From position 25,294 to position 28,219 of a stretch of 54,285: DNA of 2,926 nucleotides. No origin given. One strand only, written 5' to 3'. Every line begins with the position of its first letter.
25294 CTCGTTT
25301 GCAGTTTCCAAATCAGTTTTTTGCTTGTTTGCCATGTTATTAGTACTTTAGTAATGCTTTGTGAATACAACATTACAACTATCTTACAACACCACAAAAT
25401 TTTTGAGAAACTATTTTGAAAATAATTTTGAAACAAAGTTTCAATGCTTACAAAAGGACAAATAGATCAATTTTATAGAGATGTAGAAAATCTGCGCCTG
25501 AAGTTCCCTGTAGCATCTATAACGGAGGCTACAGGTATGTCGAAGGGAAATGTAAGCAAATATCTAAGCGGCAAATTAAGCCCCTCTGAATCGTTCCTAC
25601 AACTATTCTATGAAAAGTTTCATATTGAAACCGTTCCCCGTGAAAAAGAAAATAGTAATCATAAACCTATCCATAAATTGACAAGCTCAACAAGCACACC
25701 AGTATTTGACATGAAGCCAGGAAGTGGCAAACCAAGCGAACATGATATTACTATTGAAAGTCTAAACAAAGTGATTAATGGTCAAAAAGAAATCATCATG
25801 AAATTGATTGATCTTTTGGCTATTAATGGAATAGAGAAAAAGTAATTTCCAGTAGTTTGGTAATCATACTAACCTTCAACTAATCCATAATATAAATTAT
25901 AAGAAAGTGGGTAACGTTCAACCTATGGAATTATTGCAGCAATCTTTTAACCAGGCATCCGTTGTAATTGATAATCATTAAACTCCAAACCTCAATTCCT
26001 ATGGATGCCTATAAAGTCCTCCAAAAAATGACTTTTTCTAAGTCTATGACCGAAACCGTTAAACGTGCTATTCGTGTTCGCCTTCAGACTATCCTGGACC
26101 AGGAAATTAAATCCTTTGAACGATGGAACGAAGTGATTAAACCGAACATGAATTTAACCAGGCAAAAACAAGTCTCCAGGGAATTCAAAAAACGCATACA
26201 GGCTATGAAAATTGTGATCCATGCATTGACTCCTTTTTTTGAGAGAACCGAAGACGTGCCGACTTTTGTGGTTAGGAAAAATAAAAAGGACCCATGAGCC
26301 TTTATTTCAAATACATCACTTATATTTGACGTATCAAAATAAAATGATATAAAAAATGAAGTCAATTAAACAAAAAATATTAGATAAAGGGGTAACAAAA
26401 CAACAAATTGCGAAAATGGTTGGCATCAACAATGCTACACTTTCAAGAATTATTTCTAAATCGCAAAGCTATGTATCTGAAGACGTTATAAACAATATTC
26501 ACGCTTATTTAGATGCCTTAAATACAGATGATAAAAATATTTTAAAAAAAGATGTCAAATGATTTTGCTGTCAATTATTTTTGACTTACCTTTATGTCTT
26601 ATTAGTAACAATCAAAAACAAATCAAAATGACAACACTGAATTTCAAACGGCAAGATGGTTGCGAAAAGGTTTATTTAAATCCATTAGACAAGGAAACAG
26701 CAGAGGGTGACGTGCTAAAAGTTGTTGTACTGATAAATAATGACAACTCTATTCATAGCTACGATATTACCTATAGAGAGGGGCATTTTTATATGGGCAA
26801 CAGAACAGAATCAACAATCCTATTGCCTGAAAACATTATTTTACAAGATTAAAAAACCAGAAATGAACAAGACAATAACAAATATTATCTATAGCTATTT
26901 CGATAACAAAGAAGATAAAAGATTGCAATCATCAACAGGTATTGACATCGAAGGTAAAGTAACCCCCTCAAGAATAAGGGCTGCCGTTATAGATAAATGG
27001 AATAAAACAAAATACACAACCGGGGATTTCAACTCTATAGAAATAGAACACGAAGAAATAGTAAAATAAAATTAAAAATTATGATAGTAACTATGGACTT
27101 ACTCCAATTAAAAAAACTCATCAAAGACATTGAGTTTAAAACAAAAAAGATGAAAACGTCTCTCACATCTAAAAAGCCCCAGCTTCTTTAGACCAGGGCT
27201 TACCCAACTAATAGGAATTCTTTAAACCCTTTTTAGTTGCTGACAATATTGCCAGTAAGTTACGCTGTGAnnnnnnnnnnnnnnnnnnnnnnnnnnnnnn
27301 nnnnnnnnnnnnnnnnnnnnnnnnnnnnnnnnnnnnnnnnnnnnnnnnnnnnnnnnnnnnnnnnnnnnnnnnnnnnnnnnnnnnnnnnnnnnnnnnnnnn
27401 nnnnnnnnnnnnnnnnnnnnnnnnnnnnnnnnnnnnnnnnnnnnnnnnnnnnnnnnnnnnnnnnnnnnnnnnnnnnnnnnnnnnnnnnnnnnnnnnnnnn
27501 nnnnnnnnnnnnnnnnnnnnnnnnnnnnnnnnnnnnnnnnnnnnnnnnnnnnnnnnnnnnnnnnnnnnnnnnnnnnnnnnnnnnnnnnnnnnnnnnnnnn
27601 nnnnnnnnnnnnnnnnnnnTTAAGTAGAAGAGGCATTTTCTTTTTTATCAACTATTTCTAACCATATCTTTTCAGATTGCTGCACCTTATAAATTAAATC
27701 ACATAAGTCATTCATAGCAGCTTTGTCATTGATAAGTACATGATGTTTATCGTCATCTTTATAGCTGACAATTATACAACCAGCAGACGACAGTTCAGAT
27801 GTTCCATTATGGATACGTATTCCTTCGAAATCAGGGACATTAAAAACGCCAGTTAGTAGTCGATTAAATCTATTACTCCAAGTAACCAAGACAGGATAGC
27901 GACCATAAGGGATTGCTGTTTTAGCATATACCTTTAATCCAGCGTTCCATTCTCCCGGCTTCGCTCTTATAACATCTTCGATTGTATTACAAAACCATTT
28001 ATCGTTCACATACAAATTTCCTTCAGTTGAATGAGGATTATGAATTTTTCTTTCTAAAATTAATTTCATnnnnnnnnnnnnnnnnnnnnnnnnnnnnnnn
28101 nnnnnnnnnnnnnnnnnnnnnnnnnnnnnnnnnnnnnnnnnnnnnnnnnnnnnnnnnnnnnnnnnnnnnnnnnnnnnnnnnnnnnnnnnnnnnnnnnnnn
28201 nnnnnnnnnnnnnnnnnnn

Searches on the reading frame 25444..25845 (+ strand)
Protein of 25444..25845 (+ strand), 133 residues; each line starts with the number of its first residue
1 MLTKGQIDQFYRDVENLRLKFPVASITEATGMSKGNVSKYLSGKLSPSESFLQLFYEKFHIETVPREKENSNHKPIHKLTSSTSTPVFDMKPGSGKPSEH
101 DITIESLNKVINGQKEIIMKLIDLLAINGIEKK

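Call 53: search_protein_families(library=pfam, proteins=[window:25444-25845:+], max_evalue=0.01)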
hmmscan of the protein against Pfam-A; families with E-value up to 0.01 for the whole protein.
window:25444-25845:+ (133 aa): 1 family
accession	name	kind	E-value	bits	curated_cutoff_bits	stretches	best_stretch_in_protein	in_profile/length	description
PF01381.28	HTH_3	-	0.0077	16.7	23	0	28-54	17-43/55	Helix-turn-helix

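Call 56: search_protein_families(library=phrogs, proteins=[window:25444-25845:+], max_evalue=0.0001)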
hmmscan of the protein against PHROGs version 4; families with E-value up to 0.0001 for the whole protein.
window:25444-25845:+ (133 aa): 0 families

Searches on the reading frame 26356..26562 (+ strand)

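Call 53: search_protein_families(library=pfam, proteins=[window:26356-26562:+], max_evalue=0.01)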
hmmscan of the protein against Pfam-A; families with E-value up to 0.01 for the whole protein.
window:26356-26562:+ (68 aa): 8 families
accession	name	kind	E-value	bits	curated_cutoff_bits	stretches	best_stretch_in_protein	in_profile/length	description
PF01381.28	HTH_3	-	1.3e-05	25.5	23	1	4-53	1-49/55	Helix-turn-helix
PF13443.12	HTH_26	-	5.6e-05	23.7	22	1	4-53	2-51/63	Cro/C1-type HTH DNA-binding domain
PF13545.12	HTH_Crp_2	-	0.00054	20.3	27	1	12-35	22-45/70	Crp-like helix-turn-helix domain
PF13384.12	HTH_23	-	0.0008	19.6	24.6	1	10-35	15-40/50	Homeodomain-like domain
PF00356.27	LacI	-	0.00083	19.5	27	1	16-56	3-42/46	Bacterial regulatory proteins, lacI family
PF13560.12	HTH_31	-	0.0032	18.2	27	1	11-54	13-56/64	Helix-turn-helix domain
PF20432.4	Xre-like-HTH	-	0.0046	17.7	25.8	1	8-36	18-45/63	Antitoxin Xre-like helix-turn-helix domain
PF13412.12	HTH_24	-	0.0068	16.4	21.9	0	10-35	15-40/48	Winged helix-turn-helix DNA-binding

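Call 56: search_protein_families(library=phrogs, proteins=[window:26356-26562:+], max_evalue=0.0001)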
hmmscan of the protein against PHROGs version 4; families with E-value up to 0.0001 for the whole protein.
window:26356-26562:+ (68 aa): 6 families
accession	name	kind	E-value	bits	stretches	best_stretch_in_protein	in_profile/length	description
phrog_1468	-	transcription regulation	1e-06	29.2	1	2-60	10-66/67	transcriptional repressor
phrog_296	-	integration and excision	3.9e-06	26.8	1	1-60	229-288/626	DNA transposition protein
phrog_8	-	transcription regulation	8.7e-06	26.4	1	4-53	81-129/346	transcriptional regulator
phrog_3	-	transcription regulation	2.6e-05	25.2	1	1-59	90-141/430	transcriptional repressor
phrog_2967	-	transcription regulation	3.8e-05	24.3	1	3-53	14-63/225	transcriptional regulator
phrog_11187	-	transcription regulation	5.9e-05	23.8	1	2-45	10-52/63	transcriptional regulator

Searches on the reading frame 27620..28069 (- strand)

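Call 56: search_protein_families(library=phrogs, proteins=[window:27620-28069:-], max_evalue=0.0001)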
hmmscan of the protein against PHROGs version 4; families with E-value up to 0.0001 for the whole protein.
window:27620-28069:- (149 aa): 1 family
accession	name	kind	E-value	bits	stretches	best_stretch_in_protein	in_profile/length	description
phrog_1501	-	unknown function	2.4e-11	44.6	1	2-142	3-157/159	-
